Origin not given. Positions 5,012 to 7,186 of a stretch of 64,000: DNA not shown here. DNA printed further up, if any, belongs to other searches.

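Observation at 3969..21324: Two differently wired H2-sensor modules plus Rex surround a HydCBA-type [FeFe]-hydrogenase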

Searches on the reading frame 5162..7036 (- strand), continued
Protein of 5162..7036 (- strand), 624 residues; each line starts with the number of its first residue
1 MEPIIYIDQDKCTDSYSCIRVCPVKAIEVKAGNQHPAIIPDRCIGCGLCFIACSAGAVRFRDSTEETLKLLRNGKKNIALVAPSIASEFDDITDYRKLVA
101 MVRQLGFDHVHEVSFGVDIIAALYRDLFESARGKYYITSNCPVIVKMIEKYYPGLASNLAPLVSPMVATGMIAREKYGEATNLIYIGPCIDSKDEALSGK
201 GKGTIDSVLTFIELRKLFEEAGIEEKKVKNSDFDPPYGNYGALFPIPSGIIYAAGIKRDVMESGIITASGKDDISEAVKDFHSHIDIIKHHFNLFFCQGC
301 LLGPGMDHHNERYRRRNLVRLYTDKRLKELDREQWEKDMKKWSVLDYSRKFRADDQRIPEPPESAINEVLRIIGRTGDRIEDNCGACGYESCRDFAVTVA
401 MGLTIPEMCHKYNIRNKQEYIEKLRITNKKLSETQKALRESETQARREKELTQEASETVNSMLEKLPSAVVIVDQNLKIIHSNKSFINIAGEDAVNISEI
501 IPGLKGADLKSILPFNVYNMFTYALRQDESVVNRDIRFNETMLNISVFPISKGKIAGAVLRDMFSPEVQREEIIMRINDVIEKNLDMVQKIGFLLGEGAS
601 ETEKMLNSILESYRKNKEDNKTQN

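Call 56: find_homologous_proteins(query=window:5162-7036:-, max_evalue=1e-10)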
Query window:5162-7036:- (624 aa): 2466 proteins with E <= 1e-10 among 8000 candidates; the best 120 are listed.
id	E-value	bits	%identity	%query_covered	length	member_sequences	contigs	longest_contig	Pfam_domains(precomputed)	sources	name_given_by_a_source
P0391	0.0e+0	1417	100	100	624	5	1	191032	PF14697.12,PF02906.20,PF12797.13,PF04060.19,PF12837.13,PF00037.33,PF12838.13,PF25160.2,PF13237.12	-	-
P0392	0.0e+0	1242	87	99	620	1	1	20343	PF14697.12,PF02906.20,PF12797.13,PF04060.19,PF12837.13,PF00037.33,PF12838.13,PF25160.2,PF13237.12,PF13187.12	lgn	-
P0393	0.0e+0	1195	83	99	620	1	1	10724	PF14697.12,PF02906.20,PF12797.13,PF04060.19,PF12837.13,PF00037.33,PF12838.13,PF25160.2,PF13237.12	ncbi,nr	ncbi:MAG: 4Fe-4S dicluster domain-containing protein [Bacteroidales bacterium]|nr:4Fe-4S dicluster d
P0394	0.0e+0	1158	80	98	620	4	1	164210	PF02906.20,PF12797.13,PF04060.19,PF12837.13,PF00037.33,PF12838.13,PF25160.2,PF13237.12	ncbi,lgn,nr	ncbi:MAG: 4Fe-4S dicluster domain-containing protein [Bacteroidales bacterium]|nr:4Fe-4S dicluster d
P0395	0.0e+0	1148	80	98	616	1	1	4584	PF14697.12,PF02906.20,PF12797.13,PF12837.13,PF00037.33,PF12838.13,PF25160.2,PF13237.12,PF13187.12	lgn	-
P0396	0.0e+0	1144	79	98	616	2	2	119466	PF14697.12,PF02906.20,PF12797.13,PF12837.13,PF00037.33,PF12838.13,PF25160.2,PF13237.12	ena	-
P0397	0.0e+0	1133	79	98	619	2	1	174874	PF14697.12,PF02906.20,PF12797.13,PF04060.19,PF12837.13,PF00037.33,PF12838.13,PF13237.12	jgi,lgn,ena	-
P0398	0.0e+0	1129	78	99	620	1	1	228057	PF14697.12,PF02906.20,PF12797.13,PF04060.19,PF12837.13,PF00037.33,PF12838.13,PF13237.12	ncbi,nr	ncbi:MAG: [Fe-Fe] hydrogenase large subunit C-terminal domain-containing protein [Bacteroidales bact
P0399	0.0e+0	1122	78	99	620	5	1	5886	PF14697.12,PF02906.20,PF12797.13,PF04060.19,PF12837.13,PF00037.33,PF12838.13,PF25160.2,PF13237.12,PF13187.12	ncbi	-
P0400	6.3e-294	994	68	98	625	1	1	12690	PF14697.12,PF02906.20,PF12797.13,PF04060.19,PF12837.13,PF00037.33,PF12838.13,PF25160.2,PF13237.12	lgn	-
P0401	6.8e-293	991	67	99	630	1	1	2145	PF14697.12,PF02906.20,PF12797.13,PF04060.19,PF12837.13,PF00037.33,PF12838.13,PF13237.12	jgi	-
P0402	4.0e-292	988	67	98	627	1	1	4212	PF14697.12,PF02906.20,PF04060.19,PF12837.13,PF00037.33,PF12838.13,PF25160.2,PF13237.12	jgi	-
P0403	7.5e-292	987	67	98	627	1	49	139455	PF14697.12,PF02906.20,PF12797.13,PF04060.19,PF12837.13,PF00037.33,PF12838.13,PF25160.2,PF13237.12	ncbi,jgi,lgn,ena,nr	ncbi:MAG: 4Fe-4S dicluster domain-containing protein [Bacteroidales bacterium]|jgi:iron only hydroge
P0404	1.2e-291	987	67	98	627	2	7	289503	PF14697.12,PF02906.20,PF04060.19,PF12837.13,PF12838.13,PF25160.2,PF13237.12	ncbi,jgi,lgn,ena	-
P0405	1.2e-291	987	66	99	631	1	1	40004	PF14697.12,PF02906.20,PF12797.13,PF04060.19,PF12837.13,PF00037.33,PF12838.13,PF13237.12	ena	-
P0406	2.1e-291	986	67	99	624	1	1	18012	PF14697.12,PF02906.20,PF04060.19,PF12837.13,PF12838.13,PF25160.2,PF13237.12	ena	-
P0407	2.1e-291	986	67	99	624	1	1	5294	PF14697.12,PF02906.20,PF04060.19,PF12837.13,PF12838.13,PF25160.2,PF13237.12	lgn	-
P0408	5.6e-291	984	67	99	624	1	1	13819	PF14697.12,PF02906.20,PF04060.19,PF12837.13,PF12838.13,PF25160.2,PF13237.12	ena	-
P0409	1.5e-290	983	67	99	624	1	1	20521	PF14697.12,PF02906.20,PF12797.13,PF04060.19,PF12837.13,PF12838.13,PF25160.2,PF13237.12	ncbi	ncbi:MAG: [Fe-Fe] hydrogenase large subunit C-terminal domain-containing protein [Bacteroidales bact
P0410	1.6e-290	983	67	99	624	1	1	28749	PF14697.12,PF02906.20,PF12797.13,PF04060.19,PF12837.13,PF12838.13,PF25160.2,PF13237.12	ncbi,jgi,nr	ncbi:MAG: 4Fe-4S dicluster domain-containing protein [Bacteroidales bacterium]|nr:4Fe-4S dicluster d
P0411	3.3e-290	982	67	99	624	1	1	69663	PF14697.12,PF02906.20,PF04060.19,PF12837.13,PF12838.13,PF25160.2,PF13237.12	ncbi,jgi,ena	-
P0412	6.2e-290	981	66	100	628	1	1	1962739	PF14697.12,PF02906.20,PF12797.13,PF04060.19,PF12837.13,PF00037.33,PF12838.13,PF25160.2,PF13237.12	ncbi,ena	-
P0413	2.3e-289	979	66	99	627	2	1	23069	PF14697.12,PF02906.20,PF12797.13,PF04060.19,PF12837.13,PF00037.33,PF12838.13,PF25160.2,PF13237.12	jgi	jgi:iron only hydrogenase large subunit-like protein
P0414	3.8e-289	978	66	99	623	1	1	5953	PF14697.12,PF02906.20,PF12797.13,PF04060.19,PF12837.13,PF00037.33,PF12838.13,PF25160.2,PF13237.12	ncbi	-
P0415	8.7e-289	977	67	99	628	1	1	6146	PF14697.12,PF02906.20,PF12797.13,PF04060.19,PF12837.13,PF12838.13,PF25160.2,PF13237.12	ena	-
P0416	9.5e-289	977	66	100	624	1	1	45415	PF14697.12,PF02906.20,PF12797.13,PF04060.19,PF12837.13,PF00037.33,PF12838.13,PF25160.2,PF13237.12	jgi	jgi:Na+-translocating ferredoxin:NAD+ oxidoreductase RNF subunit RnfB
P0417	1.1e-288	977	66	100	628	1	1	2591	PF14697.12,PF02906.20,PF12797.13,PF04060.19,PF12837.13,PF12838.13,PF25160.2,PF13237.12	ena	-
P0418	2.0e-288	976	67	99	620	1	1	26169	PF14697.12,PF02906.20,PF12797.13,PF04060.19,PF12837.13,PF00037.33,PF12838.13,PF13237.12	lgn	-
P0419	2.0e-288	976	66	100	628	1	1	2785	PF14697.12,PF02906.20,PF12797.13,PF04060.19,PF12837.13,PF12838.13,PF25160.2,PF13237.12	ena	-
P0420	2.2e-288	976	65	99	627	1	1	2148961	PF14697.12,PF02906.20,PF12797.13,PF04060.19,PF12837.13,PF00037.33,PF12838.13,PF25160.2,PF13237.12,PF13183.12,PF13187.12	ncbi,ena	-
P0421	2.9e-288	976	66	99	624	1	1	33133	PF14697.12,PF02906.20,PF12797.13,PF04060.19,PF12837.13,PF00037.33,PF12838.13,PF25160.2,PF13237.12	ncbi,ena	-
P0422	3.3e-288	975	66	99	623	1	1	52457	PF14697.12,PF02906.20,PF12797.13,PF04060.19,PF12837.13,PF00037.33,PF12838.13,PF25160.2,PF13237.12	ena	-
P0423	3.7e-288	975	66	100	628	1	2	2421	PF14697.12,PF02906.20,PF12797.13,PF04060.19,PF12837.13,PF00037.33,PF12838.13,PF13237.12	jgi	jgi:Na+-translocating ferredoxin:NAD+ oxidoreductase RNF subunit RnfB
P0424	3.7e-288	975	66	100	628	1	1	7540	PF14697.12,PF02906.20,PF12797.13,PF04060.19,PF12837.13,PF12838.13,PF25160.2,PF13237.12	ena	-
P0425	3.9e-288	975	66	100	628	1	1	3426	PF14697.12,PF02906.20,PF12797.13,PF04060.19,PF12837.13,PF00037.33,PF12838.13,PF13237.12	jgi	-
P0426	4.8e-288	975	66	99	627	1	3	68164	PF14697.12,PF02906.20,PF12797.13,PF04060.19,PF12837.13,PF00037.33,PF12838.13,PF25160.2,PF13237.12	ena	-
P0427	4.8e-288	975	67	98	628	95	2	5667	PF14697.12,PF02906.20,PF04060.19,PF12838.13,PF25160.2,PF13237.12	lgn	-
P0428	4.8e-288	975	65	100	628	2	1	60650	PF14697.12,PF02906.20,PF12797.13,PF04060.19,PF12837.13,PF00037.33,PF12838.13,PF25160.2,PF13237.12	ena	-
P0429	5.3e-288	975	66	100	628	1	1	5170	PF14697.12,PF02906.20,PF12797.13,PF04060.19,PF12837.13,PF12838.13,PF25160.2,PF13237.12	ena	-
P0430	7.1e-288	974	66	99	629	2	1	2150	PF14697.12,PF02906.20,PF12797.13,PF04060.19,PF12837.13,PF00037.33,PF12838.13,PF25160.2,PF13237.12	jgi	-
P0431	8.9e-288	974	67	98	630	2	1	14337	PF14697.12,PF02906.20,PF12797.13,PF04060.19,PF12837.13,PF00037.33,PF12838.13,PF13237.12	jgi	jgi:iron only hydrogenase large subunit-like protein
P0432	1.1e-287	974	65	99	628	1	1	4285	PF14697.12,PF02906.20,PF12797.13,PF04060.19,PF12837.13,PF00037.33,PF12838.13,PF25160.2,PF13237.12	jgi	jgi:iron only hydrogenase large subunit-like protein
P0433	1.3e-287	973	67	98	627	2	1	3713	PF14697.12,PF02906.20,PF12797.13,PF04060.19,PF12837.13,PF00037.33,PF12838.13,PF25160.2,PF13237.12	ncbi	-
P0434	1.3e-287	973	66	100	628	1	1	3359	PF14697.12,PF02906.20,PF12797.13,PF04060.19,PF12837.13,PF12838.13,PF25160.2,PF13237.12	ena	-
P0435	1.6e-287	973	66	99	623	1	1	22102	PF14697.12,PF02906.20,PF12797.13,PF04060.19,PF12837.13,PF00037.33,PF12838.13,PF25160.2,PF13237.12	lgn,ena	-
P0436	2.1e-287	973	66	100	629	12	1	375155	PF14697.12,PF02906.20,PF12797.13,PF04060.19,PF12837.13,PF00037.33,PF12838.13,PF25160.2,PF13237.12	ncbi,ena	-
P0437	2.1e-287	973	66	99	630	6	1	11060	PF14697.12,PF02906.20,PF04060.19,PF12837.13,PF12838.13,PF25160.2,PF13237.12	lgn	-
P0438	2.1e-287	973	65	100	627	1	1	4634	PF14697.12,PF02906.20,PF12797.13,PF04060.19,PF12837.13,PF00037.33,PF12838.13,PF25160.2,PF13237.12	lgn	-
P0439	2.2e-287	973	66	99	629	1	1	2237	PF14697.12,PF02906.20,PF12797.13,PF04060.19,PF12837.13,PF00037.33,PF12838.13,PF25160.2,PF13237.12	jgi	jgi:iron only hydrogenase large subunit-like protein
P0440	3.0e-287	972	66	99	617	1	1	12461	PF14697.12,PF02906.20,PF04060.19,PF12837.13,PF00037.33,PF12838.13,PF25160.2,PF13237.12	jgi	jgi:iron only hydrogenase large subunit-like protein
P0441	3.3e-287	972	66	99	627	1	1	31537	PF14697.12,PF02906.20,PF12797.13,PF04060.19,PF12837.13,PF12838.13,PF25160.2,PF13237.12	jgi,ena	-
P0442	3.4e-287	972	67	98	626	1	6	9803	PF14697.12,PF02906.20,PF12797.13,PF04060.19,PF12837.13,PF00037.33,PF12838.13,PF25160.2,PF13237.12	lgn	-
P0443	3.7e-287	972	65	99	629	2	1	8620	PF14697.12,PF02906.20,PF12797.13,PF04060.19,PF12837.13,PF00037.33,PF12838.13,PF25160.2,PF13237.12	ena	-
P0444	4.1e-287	972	66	98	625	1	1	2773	PF14697.12,PF02906.20,PF12797.13,PF04060.19,PF12837.13,PF00037.33,PF12838.13,PF25160.2,PF13237.12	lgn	-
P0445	4.6e-287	972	66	100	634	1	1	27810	PF14697.12,PF02906.20,PF12797.13,PF04060.19,PF12837.13,PF00037.33,PF12838.13,PF13237.12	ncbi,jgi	-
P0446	4.7e-287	972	66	100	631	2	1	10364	PF14697.12,PF02906.20,PF12797.13,PF04060.19,PF12837.13,PF00037.33,PF12838.13,PF25160.2,PF13237.12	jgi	jgi:iron only hydrogenase large subunit-like protein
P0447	5.4e-287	971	66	100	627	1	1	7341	PF14697.12,PF02906.20,PF12797.13,PF04060.19,PF12837.13,PF12838.13,PF25160.2,PF13237.12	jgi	jgi:iron only hydrogenase large subunit-like protein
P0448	5.5e-287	971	65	99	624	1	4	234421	PF14697.12,PF02906.20,PF12797.13,PF04060.19,PF12837.13,PF12838.13,PF25160.2,PF13237.12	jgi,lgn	jgi:iron only hydrogenase large subunit-like protein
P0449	6.2e-287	971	65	100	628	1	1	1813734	PF14697.12,PF02906.20,PF12797.13,PF04060.19,PF12837.13,PF00037.33,PF12838.13,PF25160.2,PF13237.12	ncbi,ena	-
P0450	8.8e-287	971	66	98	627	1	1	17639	PF14697.12,PF02906.20,PF12797.13,PF04060.19,PF12837.13,PF00037.33,PF12838.13,PF25160.2,PF13237.12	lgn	-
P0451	8.9e-287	971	66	100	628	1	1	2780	PF14697.12,PF02906.20,PF12797.13,PF04060.19,PF12837.13,PF00037.33,PF12838.13,PF13237.12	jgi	-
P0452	1.1e-286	970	67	99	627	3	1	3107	PF14697.12,PF02906.20,PF12797.13,PF04060.19,PF12837.13,PF00037.33,PF12838.13,PF25160.2,PF13237.12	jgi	jgi:iron only hydrogenase large subunit-like protein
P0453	1.1e-286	970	66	100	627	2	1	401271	PF14697.12,PF02906.20,PF12797.13,PF04060.19,PF12837.13,PF00037.33,PF12838.13,PF13237.12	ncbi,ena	-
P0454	1.5e-286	970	66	100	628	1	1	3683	PF14697.12,PF02906.20,PF12797.13,PF04060.19,PF12837.13,PF00037.33,PF12838.13,PF13237.12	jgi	-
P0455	1.6e-286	970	66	98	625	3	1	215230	PF14697.12,PF02906.20,PF12797.13,PF04060.19,PF12837.13,PF00037.33,PF12838.13,PF25160.2,PF13237.12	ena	-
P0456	1.7e-286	970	66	99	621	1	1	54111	PF14697.12,PF02906.20,PF12797.13,PF04060.19,PF12837.13,PF00037.33,PF12838.13,PF25160.2,PF13237.12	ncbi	ncbi:MAG: [Fe-Fe] hydrogenase large subunit C-terminal domain-containing protein [Bacteroidales bact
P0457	1.9e-286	970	66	98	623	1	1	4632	PF14697.12,PF02906.20,PF12797.13,PF04060.19,PF12837.13,PF00037.33,PF12838.13,PF25160.2,PF13237.12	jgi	-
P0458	2.1e-286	969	66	99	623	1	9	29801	PF14697.12,PF02906.20,PF12797.13,PF04060.19,PF12837.13,PF00037.33,PF12838.13,PF25160.2,PF13237.12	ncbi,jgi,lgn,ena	-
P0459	2.1e-286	969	66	99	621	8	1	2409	PF14697.12,PF02906.20,PF12797.13,PF04060.19,PF12837.13,PF00037.33,PF12838.13,PF25160.2,PF13237.12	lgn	-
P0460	2.3e-286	969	67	99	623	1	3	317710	PF14697.12,PF02906.20,PF12797.13,PF04060.19,PF12837.13,PF00037.33,PF12838.13,PF25160.2,PF13237.12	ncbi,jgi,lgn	-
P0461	2.3e-286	969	65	100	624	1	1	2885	PF14697.12,PF02906.20,PF12797.13,PF04060.19,PF12837.13,PF00037.33,PF12838.13,PF25160.2,PF13237.12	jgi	jgi:iron only hydrogenase large subunit-like protein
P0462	2.8e-286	969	65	100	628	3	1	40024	PF14697.12,PF02906.20,PF12797.13,PF04060.19,PF12837.13,PF00037.33,PF12838.13,PF25160.2,PF13237.12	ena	-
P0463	3.3e-286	969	66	99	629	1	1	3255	PF14697.12,PF02906.20,PF12797.13,PF04060.19,PF12837.13,PF00037.33,PF12838.13,PF25160.2,PF13237.12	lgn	-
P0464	3.4e-286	969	65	99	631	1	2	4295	PF14697.12,PF02906.20,PF12797.13,PF04060.19,PF12837.13,PF00037.33,PF12838.13,PF13237.12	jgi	jgi:iron only hydrogenase large subunit-like protein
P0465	4.2e-286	968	66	99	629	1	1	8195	PF14697.12,PF02906.20,PF12797.13,PF04060.19,PF12837.13,PF00037.33,PF12838.13,PF25160.2,PF13237.12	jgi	jgi:Na+-translocating ferredoxin:NAD+ oxidoreductase RNF subunit RnfB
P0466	4.3e-286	968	65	100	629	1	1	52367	PF14697.12,PF02906.20,PF12797.13,PF04060.19,PF12837.13,PF00037.33,PF12838.13,PF13237.12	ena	-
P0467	5.4e-286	968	65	99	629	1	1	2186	PF14697.12,PF02906.20,PF12797.13,PF04060.19,PF12837.13,PF00037.33,PF12838.13,PF25160.2,PF13237.12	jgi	jgi:Na+-translocating ferredoxin:NAD+ oxidoreductase RNF subunit RnfB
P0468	6.4e-286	968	66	99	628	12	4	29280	PF14697.12,PF02906.20,PF12797.13,PF04060.19,PF12837.13,PF00037.33,PF12838.13,PF13237.12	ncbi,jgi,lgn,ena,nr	ncbi:MAG TPA: [Fe-Fe] hydrogenase large subunit C-terminal domain-containing protein [Bacteroidales 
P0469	6.5e-286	968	66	100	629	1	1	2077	PF14697.12,PF02906.20,PF12797.13,PF04060.19,PF12837.13,PF00037.33,PF12838.13,PF25160.2,PF13237.12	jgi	jgi:iron only hydrogenase large subunit-like protein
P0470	6.9e-286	968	66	99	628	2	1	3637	PF14697.12,PF02906.20,PF12797.13,PF04060.19,PF12837.13,PF00037.33,PF12838.13,PF25160.2,PF13237.12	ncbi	-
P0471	8.1e-286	967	66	100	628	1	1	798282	PF14697.12,PF02906.20,PF12797.13,PF04060.19,PF12837.13,PF00037.33,PF12838.13,PF13237.12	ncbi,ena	-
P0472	8.8e-286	967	66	99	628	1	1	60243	PF14697.12,PF02906.20,PF12797.13,PF04060.19,PF12837.13,PF00037.33,PF12838.13,PF25160.2,PF13237.12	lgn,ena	-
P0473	9.3e-286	967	65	99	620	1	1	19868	PF14697.12,PF02906.20,PF12797.13,PF04060.19,PF12837.13,PF12838.13,PF25160.2,PF13237.12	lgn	-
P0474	9.9e-286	967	65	100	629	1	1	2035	PF14697.12,PF02906.20,PF12797.13,PF04060.19,PF12837.13,PF00037.33,PF12838.13,PF25160.2,PF13237.12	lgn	-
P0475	1.2e-285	967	66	98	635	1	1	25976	PF14697.12,PF02906.20,PF12797.13,PF04060.19,PF12837.13,PF00037.33,PF12838.13,PF13237.12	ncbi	-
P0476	1.3e-285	967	66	98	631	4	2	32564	PF14697.12,PF02906.20,PF12797.13,PF04060.19,PF12837.13,PF00037.33,PF12838.13,PF25160.2,PF13237.12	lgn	-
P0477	1.3e-285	967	66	99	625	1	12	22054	PF14697.12,PF02906.20,PF12797.13,PF04060.19,PF12837.13,PF00037.33,PF12838.13,PF25160.2,PF13237.12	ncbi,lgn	-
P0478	1.5e-285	967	66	98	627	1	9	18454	PF14697.12,PF02906.20,PF12797.13,PF04060.19,PF12837.13,PF00037.33,PF12838.13,PF13237.12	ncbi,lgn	-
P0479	1.6e-285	966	66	98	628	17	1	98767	PF14697.12,PF02906.20,PF04060.19,PF12837.13,PF12838.13,PF13237.12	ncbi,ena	-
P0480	1.7e-285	966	66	99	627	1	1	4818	PF14697.12,PF02906.20,PF12797.13,PF04060.19,PF12837.13,PF12838.13,PF13237.12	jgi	jgi:iron only hydrogenase large subunit-like protein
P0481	1.8e-285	966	66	99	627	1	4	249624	PF14697.12,PF02906.20,PF12797.13,PF04060.19,PF12837.13,PF00037.33,PF12838.13,PF25160.2,PF13237.12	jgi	jgi:iron only hydrogenase large subunit-like protein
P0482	1.9e-285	966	66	99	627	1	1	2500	PF14697.12,PF02906.20,PF12797.13,PF04060.19,PF12837.13,PF00037.33,PF12838.13,PF25160.2,PF13237.12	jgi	jgi:iron only hydrogenase large subunit-like protein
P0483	2.0e-285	966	66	100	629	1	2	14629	PF14697.12,PF02906.20,PF12797.13,PF04060.19,PF12837.13,PF00037.33,PF12838.13,PF25160.2,PF13237.12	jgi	-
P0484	2.0e-285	966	66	98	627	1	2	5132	PF14697.12,PF02906.20,PF12797.13,PF04060.19,PF12837.13,PF00037.33,PF12838.13,PF25160.2,PF13237.12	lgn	-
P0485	2.3e-285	966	65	100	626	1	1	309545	PF14697.12,PF02906.20,PF12797.13,PF04060.19,PF12837.13,PF00037.33,PF12838.13,PF25160.2,PF13237.12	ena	-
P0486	2.4e-285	966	66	99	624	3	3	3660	PF14697.12,PF02906.20,PF12797.13,PF04060.19,PF12837.13,PF00037.33,PF12838.13,PF25160.2,PF13237.12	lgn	-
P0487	2.9e-285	966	66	98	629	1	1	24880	PF14697.12,PF02906.20,PF04060.19,PF12837.13,PF00037.33,PF12838.13,PF13237.12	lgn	-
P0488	3.5e-285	965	66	98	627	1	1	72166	PF14697.12,PF02906.20,PF12797.13,PF04060.19,PF12837.13,PF00037.33,PF12838.13,PF25160.2,PF13237.12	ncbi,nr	ncbi:MAG: 4Fe-4S dicluster domain-containing protein [Bacteroidales bacterium]|nr:4Fe-4S dicluster d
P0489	3.9e-285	965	65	100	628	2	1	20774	PF14697.12,PF02906.20,PF12797.13,PF04060.19,PF12837.13,PF00037.33,PF12838.13,PF13237.12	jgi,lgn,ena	jgi:iron only hydrogenase large subunit-like protein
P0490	4.6e-285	965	65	99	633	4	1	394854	PF14697.12,PF02906.20,PF12797.13,PF04060.19,PF12837.13,PF00037.33,PF12838.13,PF25160.2,PF13237.12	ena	-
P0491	5.1e-285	965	65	99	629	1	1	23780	PF14697.12,PF02906.20,PF12797.13,PF04060.19,PF12837.13,PF00037.33,PF12838.13,PF25160.2,PF13237.12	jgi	jgi:Na+-translocating ferredoxin:NAD+ oxidoreductase RNF subunit RnfB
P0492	7.4e-285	964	66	98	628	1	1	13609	PF14697.12,PF02906.20,PF04060.19,PF12838.13,PF25160.2,PF13237.12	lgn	-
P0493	7.8e-285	964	65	100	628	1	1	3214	PF14697.12,PF02906.20,PF12797.13,PF04060.19,PF12837.13,PF00037.33,PF12838.13,PF13237.12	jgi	-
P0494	8.3e-285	964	65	99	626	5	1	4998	PF14697.12,PF02906.20,PF12797.13,PF04060.19,PF12837.13,PF00037.33,PF12838.13,PF25160.2,PF13237.12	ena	-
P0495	8.6e-285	964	65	99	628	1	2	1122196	PF14697.12,PF02906.20,PF12797.13,PF04060.19,PF12837.13,PF00037.33,PF12838.13,PF25160.2,PF13237.12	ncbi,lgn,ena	-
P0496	9.0e-285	964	66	99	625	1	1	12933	PF14697.12,PF02906.20,PF12797.13,PF04060.19,PF12837.13,PF00037.33,PF12838.13,PF13237.12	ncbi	-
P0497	9.1e-285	964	65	99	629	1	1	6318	PF14697.12,PF02906.20,PF12797.13,PF04060.19,PF12837.13,PF00037.33,PF12838.13,PF25160.2,PF13237.12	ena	-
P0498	9.5e-285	964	66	99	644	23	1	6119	PF14697.12,PF02906.20,PF12797.13,PF04060.19,PF12837.13,PF00037.33,PF12838.13,PF13237.12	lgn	-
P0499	9.6e-285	964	65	99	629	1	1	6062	PF14697.12,PF02906.20,PF12797.13,PF04060.19,PF12837.13,PF00037.33,PF12838.13,PF13237.12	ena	-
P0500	1.0e-284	964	65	100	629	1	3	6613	PF14697.12,PF02906.20,PF12797.13,PF04060.19,PF12837.13,PF00037.33,PF12838.13,PF13237.12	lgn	-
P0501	1.1e-284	964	65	99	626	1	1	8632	PF14697.12,PF02906.20,PF12797.13,PF04060.19,PF12837.13,PF00037.33,PF12838.13,PF25160.2,PF13237.12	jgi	jgi:iron only hydrogenase large subunit-like protein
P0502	1.1e-284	964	65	99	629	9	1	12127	PF14697.12,PF02906.20,PF12797.13,PF04060.19,PF12837.13,PF12838.13,PF13237.12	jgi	jgi:iron only hydrogenase large subunit-like protein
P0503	1.2e-284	964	65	99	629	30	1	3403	PF14697.12,PF02906.20,PF12797.13,PF04060.19,PF12837.13,PF00037.33,PF12838.13,PF13237.12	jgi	jgi:iron only hydrogenase large subunit-like protein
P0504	1.3e-284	963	65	100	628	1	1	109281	PF14697.12,PF02906.20,PF12797.13,PF04060.19,PF12837.13,PF00037.33,PF12838.13,PF13237.12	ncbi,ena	-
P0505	1.3e-284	963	66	99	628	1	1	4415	PF14697.12,PF02906.20,PF12797.13,PF04060.19,PF12837.13,PF00037.33,PF12838.13,PF13237.12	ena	-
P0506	1.4e-284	963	66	99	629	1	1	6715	PF14697.12,PF02906.20,PF12797.13,PF04060.19,PF12837.13,PF00037.33,PF12838.13,PF13237.12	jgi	jgi:iron only hydrogenase large subunit-like protein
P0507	1.4e-284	963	66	99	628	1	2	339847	PF14697.12,PF02906.20,PF12797.13,PF04060.19,PF12837.13,PF00037.33,PF12838.13,PF25160.2,PF13237.12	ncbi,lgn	-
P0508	1.6e-284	963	66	98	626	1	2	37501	PF14697.12,PF02906.20,PF12797.13,PF04060.19,PF12837.13,PF00037.33,PF12838.13,PF25160.2,PF13237.12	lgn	-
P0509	1.7e-284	963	65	100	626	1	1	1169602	PF14697.12,PF02906.20,PF12797.13,PF04060.19,PF12837.13,PF00037.33,PF12838.13,PF25160.2,PF13237.12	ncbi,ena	-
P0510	1.8e-284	963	66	99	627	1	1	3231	PF14697.12,PF02906.20,PF12797.13,PF04060.19,PF12837.13,PF00037.33,PF12838.13,PF25160.2,PF13237.12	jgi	-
